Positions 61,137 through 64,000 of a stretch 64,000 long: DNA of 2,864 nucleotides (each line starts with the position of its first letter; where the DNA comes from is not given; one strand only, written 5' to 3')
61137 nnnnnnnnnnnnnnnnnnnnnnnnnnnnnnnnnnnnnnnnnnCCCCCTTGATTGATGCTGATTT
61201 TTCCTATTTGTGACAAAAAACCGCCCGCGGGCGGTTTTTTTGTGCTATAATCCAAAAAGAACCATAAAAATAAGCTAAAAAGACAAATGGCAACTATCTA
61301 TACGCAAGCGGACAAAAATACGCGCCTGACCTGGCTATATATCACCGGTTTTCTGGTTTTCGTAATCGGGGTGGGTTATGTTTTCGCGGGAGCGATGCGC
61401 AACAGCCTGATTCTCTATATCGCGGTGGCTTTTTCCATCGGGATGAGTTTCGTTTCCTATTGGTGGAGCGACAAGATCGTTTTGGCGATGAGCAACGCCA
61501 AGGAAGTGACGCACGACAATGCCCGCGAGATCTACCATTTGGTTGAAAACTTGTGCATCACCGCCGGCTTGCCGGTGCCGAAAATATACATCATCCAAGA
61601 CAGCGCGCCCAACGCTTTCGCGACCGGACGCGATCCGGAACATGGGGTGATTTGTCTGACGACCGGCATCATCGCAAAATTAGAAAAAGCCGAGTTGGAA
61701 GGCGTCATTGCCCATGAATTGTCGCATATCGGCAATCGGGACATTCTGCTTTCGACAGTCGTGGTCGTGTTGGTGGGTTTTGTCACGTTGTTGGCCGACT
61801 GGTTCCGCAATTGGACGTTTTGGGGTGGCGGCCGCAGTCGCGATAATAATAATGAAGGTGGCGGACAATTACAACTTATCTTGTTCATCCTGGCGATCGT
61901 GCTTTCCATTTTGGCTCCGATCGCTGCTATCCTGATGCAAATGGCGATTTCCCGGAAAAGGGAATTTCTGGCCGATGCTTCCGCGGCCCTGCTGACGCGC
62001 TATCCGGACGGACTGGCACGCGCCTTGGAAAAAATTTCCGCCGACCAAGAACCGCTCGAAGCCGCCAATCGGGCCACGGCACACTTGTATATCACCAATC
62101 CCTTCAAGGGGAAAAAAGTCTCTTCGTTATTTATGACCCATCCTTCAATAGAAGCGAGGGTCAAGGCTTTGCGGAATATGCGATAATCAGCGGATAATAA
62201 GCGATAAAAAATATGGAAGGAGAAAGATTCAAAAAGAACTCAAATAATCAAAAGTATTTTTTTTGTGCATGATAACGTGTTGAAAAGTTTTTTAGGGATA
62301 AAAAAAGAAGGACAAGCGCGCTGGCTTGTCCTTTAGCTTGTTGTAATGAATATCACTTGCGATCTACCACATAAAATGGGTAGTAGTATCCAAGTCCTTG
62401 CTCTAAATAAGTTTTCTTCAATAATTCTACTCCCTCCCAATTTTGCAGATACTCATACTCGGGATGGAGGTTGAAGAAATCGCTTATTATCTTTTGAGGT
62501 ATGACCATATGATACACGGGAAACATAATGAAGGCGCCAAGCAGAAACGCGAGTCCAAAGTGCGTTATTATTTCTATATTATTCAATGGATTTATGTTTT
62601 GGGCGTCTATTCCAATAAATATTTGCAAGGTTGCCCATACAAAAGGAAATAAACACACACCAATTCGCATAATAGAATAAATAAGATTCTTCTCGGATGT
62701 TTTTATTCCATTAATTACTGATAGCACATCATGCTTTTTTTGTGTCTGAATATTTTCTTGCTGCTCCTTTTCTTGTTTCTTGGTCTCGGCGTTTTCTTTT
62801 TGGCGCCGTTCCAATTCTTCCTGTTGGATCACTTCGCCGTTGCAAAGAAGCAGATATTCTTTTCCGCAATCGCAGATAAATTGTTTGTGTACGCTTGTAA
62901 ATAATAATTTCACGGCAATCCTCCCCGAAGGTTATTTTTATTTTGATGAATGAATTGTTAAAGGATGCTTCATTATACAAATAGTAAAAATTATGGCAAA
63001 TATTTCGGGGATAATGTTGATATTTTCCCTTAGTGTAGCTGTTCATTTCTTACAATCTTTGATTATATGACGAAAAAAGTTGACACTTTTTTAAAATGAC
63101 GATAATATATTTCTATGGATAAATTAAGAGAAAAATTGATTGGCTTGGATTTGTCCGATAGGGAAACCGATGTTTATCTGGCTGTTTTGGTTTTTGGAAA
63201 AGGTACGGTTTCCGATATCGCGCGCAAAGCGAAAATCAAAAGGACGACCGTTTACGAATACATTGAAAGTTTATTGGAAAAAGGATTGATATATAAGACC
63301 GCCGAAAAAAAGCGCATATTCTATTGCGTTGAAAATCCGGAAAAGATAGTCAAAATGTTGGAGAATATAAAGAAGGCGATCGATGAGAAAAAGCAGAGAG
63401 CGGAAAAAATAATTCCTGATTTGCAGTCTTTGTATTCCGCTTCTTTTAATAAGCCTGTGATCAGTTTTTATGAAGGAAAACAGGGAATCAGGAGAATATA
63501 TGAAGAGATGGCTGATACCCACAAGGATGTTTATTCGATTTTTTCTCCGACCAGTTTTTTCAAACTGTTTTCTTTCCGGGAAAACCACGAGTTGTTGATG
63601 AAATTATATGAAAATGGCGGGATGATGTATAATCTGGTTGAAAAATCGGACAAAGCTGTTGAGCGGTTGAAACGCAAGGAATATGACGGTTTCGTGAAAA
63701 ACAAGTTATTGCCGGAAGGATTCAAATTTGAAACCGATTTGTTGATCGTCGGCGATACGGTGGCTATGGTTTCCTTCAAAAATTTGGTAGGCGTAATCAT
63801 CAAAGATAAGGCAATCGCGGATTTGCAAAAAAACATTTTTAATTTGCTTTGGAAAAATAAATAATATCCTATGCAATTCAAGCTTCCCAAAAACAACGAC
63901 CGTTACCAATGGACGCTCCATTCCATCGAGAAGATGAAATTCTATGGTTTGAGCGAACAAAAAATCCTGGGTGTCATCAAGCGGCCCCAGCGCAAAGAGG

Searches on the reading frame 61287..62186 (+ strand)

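Call 65: search_protein_families(library=pfam, proteins=[window:61287-62186:+], max_evalue=0.001)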
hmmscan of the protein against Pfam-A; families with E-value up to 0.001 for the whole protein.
window:61287-62186:+ (299 aa): 3 families
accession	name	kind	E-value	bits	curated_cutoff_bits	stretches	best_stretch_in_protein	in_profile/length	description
PF01435.24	Peptidase_M48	-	2.2e-32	112.8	20.3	1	79-298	4-185/186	Peptidase family M48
PF05569.17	Peptidase_M56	-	0.00061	19.5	31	1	121-162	177-218/296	BlaR1 peptidase M56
PF04450.18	BSP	-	0.00065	20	23.8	0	69-184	28-153/207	Peptidase of plants and bacteria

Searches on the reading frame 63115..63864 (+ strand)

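Call 65: search_protein_families(library=pfam, proteins=[window:63115-63864:+], max_evalue=0.001)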
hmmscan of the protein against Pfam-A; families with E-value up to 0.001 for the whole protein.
window:63115-63864:+ (249 aa): 5 families
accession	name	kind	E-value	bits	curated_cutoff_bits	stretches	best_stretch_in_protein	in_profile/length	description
PF01978.25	TrmB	-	4.5e-16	58.9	25.6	1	11-73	4-66/68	Sugar-specific transcriptional regulator TrmB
PF01047.28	MarR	-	0.00029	21.1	24.6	0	31-63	19-51/59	MarR family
PF14493.12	HTH_40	-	0.00064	20.4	27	0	31-91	14-78/89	Helix-turn-helix domain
PF09339.16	HTH_IclR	-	0.00069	19.8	22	0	31-61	20-50/52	IclR helix-turn-helix domain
PF24033.1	DUF7342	-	0.00074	20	31.6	0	31-90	19-78/150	Family of unknown function (DUF7342)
